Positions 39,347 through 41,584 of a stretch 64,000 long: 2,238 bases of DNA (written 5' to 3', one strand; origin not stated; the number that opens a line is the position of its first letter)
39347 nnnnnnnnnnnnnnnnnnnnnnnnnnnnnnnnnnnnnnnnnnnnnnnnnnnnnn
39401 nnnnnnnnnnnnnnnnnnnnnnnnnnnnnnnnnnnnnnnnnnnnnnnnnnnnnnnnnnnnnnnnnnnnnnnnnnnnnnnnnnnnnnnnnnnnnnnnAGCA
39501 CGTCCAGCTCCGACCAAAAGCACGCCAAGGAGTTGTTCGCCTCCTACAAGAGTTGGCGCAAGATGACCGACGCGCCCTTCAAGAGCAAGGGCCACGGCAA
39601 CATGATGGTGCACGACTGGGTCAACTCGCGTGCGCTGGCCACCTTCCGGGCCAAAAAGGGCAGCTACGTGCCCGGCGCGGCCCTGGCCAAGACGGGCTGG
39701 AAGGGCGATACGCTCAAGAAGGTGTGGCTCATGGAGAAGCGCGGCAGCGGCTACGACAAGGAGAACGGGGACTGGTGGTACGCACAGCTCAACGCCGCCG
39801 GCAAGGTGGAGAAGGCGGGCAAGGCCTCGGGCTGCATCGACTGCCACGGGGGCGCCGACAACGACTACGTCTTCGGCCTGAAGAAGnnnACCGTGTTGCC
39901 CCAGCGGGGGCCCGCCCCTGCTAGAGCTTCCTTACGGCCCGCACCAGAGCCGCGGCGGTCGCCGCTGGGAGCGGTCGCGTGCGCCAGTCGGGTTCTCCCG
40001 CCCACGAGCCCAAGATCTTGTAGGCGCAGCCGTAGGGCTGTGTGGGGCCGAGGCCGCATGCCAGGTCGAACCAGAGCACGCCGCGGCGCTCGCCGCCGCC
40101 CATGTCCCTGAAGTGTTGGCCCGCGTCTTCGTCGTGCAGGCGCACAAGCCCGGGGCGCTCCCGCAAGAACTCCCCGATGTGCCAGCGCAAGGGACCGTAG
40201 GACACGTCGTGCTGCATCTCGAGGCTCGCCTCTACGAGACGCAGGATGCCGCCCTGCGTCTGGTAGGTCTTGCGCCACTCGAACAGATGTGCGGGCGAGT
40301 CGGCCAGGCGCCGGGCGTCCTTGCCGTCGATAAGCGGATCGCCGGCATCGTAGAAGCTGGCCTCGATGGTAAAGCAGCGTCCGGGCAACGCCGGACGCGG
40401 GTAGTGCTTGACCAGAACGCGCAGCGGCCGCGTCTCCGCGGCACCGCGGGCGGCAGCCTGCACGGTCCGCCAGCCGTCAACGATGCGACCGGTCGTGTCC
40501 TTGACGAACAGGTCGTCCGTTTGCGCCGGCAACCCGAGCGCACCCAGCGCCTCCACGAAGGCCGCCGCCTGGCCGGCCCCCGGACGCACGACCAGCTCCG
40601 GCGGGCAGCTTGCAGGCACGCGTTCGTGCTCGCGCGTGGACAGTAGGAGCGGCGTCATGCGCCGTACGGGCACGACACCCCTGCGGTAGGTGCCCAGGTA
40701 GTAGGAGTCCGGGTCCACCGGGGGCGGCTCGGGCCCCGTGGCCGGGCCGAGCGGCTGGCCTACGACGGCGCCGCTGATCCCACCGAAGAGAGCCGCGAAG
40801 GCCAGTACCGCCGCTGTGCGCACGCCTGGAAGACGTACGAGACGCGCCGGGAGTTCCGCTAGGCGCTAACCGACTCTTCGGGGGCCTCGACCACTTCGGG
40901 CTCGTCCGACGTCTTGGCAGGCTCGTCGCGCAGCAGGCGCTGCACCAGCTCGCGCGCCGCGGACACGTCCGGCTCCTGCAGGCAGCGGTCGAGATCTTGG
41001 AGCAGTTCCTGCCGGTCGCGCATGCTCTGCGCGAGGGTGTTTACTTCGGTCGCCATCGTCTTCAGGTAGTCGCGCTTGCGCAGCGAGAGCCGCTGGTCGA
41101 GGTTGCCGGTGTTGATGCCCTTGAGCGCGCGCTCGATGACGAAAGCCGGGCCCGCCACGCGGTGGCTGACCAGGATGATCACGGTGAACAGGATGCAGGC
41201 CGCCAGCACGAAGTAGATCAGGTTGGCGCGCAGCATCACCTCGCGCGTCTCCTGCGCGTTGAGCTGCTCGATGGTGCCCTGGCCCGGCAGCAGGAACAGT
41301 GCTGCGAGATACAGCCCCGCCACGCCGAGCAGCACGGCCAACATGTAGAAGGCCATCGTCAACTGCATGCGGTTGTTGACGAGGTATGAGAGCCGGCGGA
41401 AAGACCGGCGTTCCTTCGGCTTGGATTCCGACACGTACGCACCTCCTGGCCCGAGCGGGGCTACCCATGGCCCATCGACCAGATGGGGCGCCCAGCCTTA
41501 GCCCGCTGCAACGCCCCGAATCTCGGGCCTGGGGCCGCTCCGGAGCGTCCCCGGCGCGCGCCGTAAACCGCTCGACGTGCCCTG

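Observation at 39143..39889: Lipoprotein fusing a ~26-Cys metallothionein-like Cys-Gly repeat to a C-terminal CxxCH (P460/c'-beta-like) heme domain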

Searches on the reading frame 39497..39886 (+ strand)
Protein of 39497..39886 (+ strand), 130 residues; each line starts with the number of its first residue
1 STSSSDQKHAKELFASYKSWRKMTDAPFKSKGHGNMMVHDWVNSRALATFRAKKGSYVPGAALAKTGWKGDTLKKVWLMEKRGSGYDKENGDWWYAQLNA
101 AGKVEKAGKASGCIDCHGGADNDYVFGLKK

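Call 53: search_protein_representatives(protein=window:39497-39886:+)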
Query: 130 residues. Proteins with E-value up to 0.001 (for the whole library): 875; up to 1e-10: 73; up to 1e-30: 5. The best 150 are listed.
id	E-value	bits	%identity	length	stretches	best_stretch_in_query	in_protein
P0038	4.5e-80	282.4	97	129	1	3-130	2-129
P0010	7.8e-36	139.1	51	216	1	4-128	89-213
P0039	1.6e-34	134.9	50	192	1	5-130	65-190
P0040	1.2e-33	132.0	54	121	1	12-130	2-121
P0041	5.0e-32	126.8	49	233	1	4-127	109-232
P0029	1.6e-30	121.9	48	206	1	3-128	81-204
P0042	1.0e-29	119.4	49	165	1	3-127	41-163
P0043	9.8e-29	116.2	41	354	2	16-129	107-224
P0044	1.9e-28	115.2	31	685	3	30-126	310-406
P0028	4.1e-28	114.2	44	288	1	3-129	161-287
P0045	3.9e-27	111.0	35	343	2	33-127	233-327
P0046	4.4e-26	107.6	40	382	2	37-126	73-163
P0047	3.5e-23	98.2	42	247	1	7-128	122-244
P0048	3.5e-23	98.2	31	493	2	26-126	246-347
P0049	8.3e-21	90.5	45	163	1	11-127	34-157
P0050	2.4e-19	85.8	35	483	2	33-127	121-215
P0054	2.4e-17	79.3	43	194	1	15-130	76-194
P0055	4.8e-17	78.3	32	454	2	14-125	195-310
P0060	7.6e-16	74.4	41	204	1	10-130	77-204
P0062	1.3e-15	73.7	30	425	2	33-127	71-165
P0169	1.2e-08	51.1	37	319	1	14-127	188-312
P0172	1.2e-08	51.1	36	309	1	6-128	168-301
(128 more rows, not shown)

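Call 62: list_cluster_members(proteins=[P0038, P0001, P0054, P0060, P0172, P0169])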
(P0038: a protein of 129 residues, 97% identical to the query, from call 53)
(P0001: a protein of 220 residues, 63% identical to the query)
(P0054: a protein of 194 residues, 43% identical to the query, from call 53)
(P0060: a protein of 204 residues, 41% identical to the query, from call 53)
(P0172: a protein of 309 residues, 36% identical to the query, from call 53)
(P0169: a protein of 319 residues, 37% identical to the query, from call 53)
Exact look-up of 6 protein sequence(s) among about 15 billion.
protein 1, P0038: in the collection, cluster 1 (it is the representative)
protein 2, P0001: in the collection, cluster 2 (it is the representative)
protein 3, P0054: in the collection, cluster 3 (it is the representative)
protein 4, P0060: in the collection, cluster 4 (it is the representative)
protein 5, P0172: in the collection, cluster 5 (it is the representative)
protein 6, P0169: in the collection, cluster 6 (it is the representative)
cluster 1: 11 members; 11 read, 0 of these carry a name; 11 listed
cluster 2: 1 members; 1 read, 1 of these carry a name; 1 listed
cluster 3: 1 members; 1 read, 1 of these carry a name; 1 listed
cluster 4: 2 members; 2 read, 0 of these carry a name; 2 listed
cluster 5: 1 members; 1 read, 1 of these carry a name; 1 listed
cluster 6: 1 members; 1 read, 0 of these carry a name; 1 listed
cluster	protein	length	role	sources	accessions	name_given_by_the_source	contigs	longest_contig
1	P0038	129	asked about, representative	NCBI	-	-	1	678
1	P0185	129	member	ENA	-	-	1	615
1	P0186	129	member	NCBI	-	-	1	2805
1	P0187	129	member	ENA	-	-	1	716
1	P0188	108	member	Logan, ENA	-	-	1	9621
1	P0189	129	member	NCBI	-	-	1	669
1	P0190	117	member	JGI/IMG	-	-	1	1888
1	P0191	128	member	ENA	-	-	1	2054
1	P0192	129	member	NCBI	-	-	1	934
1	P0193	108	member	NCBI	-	-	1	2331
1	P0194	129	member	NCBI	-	-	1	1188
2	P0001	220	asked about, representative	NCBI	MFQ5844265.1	MAG: cytochrome P460 family protein [Planctomycetota bacterium]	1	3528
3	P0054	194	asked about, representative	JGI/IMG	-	hypothetical protein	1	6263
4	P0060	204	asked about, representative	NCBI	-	-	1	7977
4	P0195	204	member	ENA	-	-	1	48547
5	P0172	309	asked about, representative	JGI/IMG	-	hypothetical protein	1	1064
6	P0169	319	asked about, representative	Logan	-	-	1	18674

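Call 63: find_encoding_contigs(protein=P0186, flank=3000, max_places=3)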
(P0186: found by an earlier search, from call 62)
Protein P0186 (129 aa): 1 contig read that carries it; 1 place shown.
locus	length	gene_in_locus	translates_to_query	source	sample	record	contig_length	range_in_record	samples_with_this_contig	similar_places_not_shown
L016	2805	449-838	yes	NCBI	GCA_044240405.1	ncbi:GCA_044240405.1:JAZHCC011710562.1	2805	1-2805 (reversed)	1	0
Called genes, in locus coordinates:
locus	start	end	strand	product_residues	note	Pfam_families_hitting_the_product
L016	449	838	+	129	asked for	PF16694:Cytochrome_P460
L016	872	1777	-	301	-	-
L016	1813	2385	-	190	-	-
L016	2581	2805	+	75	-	?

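Call 64: find_encoding_contigs(protein=P0188, flank=6000, max_places=3)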
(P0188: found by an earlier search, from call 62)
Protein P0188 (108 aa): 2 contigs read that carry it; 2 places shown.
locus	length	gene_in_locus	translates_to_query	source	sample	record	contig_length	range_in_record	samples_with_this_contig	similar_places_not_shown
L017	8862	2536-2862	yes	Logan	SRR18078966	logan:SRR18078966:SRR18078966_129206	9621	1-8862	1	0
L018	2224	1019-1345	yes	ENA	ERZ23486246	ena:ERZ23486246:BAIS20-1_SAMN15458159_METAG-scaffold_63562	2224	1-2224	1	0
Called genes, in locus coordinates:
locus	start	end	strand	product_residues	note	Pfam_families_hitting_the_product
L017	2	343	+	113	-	?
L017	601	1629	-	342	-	-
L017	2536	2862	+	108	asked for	PF16694:Cytochrome_P460 (weak)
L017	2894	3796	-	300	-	-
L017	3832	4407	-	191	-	-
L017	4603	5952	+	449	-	PF07992:Pyr_redox_2, PF00070:Pyr_redox, PF02852:Pyr_redox_dim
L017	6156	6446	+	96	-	-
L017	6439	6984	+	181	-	PF04343:DUF488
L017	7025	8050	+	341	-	PF04055:Radical_SAM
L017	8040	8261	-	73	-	-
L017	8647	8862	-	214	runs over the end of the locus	-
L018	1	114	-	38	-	?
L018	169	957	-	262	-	-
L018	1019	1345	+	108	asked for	PF16694:Cytochrome_P460 (weak)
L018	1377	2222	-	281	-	?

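Call 80: search_protein_families(library=pfam, proteins=[P0048, P0050, P0055, P0062, P0054, P0060, P0172], max_evalue=0.001)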
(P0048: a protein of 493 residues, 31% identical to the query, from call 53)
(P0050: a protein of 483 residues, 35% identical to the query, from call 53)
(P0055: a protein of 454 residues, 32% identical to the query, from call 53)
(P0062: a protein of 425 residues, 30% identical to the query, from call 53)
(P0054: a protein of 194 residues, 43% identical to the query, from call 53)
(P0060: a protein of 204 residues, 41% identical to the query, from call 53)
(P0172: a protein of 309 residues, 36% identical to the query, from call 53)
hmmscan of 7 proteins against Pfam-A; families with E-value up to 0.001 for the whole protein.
P0048 (493 aa): 3 families
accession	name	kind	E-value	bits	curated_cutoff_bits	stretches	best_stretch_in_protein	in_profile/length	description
PF16694.10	Cytochrome_P460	-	1.1e-22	81.2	27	2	108-201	20-125/125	Cytochrome P460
PF00034.26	Cytochrom_C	-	1.7e-07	32.9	21.3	1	402-487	8-89/90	Cytochrome c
PF13442.11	Cytochrome_CBB3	-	4.3e-07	30.6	27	0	400-484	8-68/68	Cytochrome C oxidase, cbb3-type, subunit III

P0050 (483 aa): 3 families
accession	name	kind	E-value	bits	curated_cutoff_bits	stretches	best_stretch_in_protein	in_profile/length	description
PF16694.10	Cytochrome_P460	-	4.6e-26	92.1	27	2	124-215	22-125/125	Cytochrome P460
PF00127.26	Copper-bind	-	4e-08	34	21.2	1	399-483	11-99/99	Copper binding proteins, plastocyanin/azurin family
PF13473.12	Cupredoxin_1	-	1.1e-05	25.8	27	1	381-482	11-104/104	Cupredoxin-like domain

P0055 (454 aa): 8 families
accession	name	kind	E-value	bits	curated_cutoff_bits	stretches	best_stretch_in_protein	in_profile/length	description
PF16694.10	Cytochrome_P460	-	8.1e-19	68.7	27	2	217-310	20-123/125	Cytochrome P460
PF09098.15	Dehyd-heme_bind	-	1.2e-17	64.5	25.2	2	322-383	2-70/167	Quinohemoprotein amine dehydrogenase A, alpha subunit, haem binding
PF13442.11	Cytochrome_CBB3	-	8.3e-07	29.7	27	0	391-448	2-68/68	Cytochrome C oxidase, cbb3-type, subunit III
PF00034.26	Cytochrom_C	-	9.7e-07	30.5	21.3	0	419-449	55-87/90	Cytochrome c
PF22113.1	Mtrc-MtrF_II-IV_dom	-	1.6e-05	24.9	30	0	295-425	7-104/176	Outer membrane cytochrome MtrC/MtrF-like, domains II/IV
PF14522.11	Cytochrome_C7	-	0.00018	21.7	24.8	0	297-335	44-66/67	Cytochrome c7 and related cytochrome c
PF10643.14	Cytochrome-c551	-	0.00024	21.2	27.1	0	397-449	156-213/216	Photosystem P840 reaction-centre cytochrome c-551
PF24373.1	DUF7529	-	0.00061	20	27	0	341-373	6-38/160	Family of unknown function (DUF7529)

P0062 (425 aa): 3 families
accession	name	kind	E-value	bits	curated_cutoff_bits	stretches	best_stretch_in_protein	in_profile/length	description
PF16694.10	Cytochrome_P460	-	8.6e-31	107.4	27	2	71-165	19-125/125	Cytochrome P460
PF00127.26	Copper-bind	-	3.4e-11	43.9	21.2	1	346-425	7-99/99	Copper binding proteins, plastocyanin/azurin family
PF13473.12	Cupredoxin_1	-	4.4e-10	40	27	1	335-422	14-102/104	Cupredoxin-like domain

P0054 (194 aa): 1 family
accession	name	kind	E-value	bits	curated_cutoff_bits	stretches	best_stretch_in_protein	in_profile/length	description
PF16694.10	Cytochrome_P460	-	6e-07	30.3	27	1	77-182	3-115/125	Cytochrome P460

P0060 (204 aa): 1 family
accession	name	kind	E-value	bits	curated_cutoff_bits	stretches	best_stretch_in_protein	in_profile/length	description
PF16694.10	Cytochrome_P460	-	2.1e-10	41.5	27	1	83-200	3-124/125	Cytochrome P460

P0172 (309 aa): 1 family
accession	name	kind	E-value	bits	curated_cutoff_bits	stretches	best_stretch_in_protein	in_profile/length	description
PF16694.10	Cytochrome_P460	-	3.7e-11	43.9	27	1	178-299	3-124/125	Cytochrome P460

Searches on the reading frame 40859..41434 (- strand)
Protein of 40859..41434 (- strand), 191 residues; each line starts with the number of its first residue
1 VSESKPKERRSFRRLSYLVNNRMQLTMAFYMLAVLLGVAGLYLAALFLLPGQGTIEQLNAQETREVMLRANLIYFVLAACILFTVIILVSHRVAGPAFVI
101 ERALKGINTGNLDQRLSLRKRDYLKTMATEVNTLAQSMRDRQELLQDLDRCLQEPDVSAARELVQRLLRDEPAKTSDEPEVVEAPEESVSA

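Call 17: search_protein_families(library=pfam, proteins=[window:40859-41434:-], max_evalue=0.001)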
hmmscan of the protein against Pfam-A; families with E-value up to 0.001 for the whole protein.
window:40859-41434:- (191 aa): 0 families

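Call 40: search_protein_families(library=ncbifam, proteins=[window:40859-41434:-], max_evalue=0.001)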
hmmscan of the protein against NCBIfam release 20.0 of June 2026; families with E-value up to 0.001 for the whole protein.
window:40859-41434:- (191 aa): 2 families
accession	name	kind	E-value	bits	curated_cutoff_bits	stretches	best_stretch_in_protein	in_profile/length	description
NF040691.1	MtrAB_MtrB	equivalog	3e-07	29.9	450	1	60-152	178-271/507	MtrAB system histidine kinase MtrB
NF008318.0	PRK11107.1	equivalog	0.0006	18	890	1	56-149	167-259/920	two-component sensor histidine kinase BarA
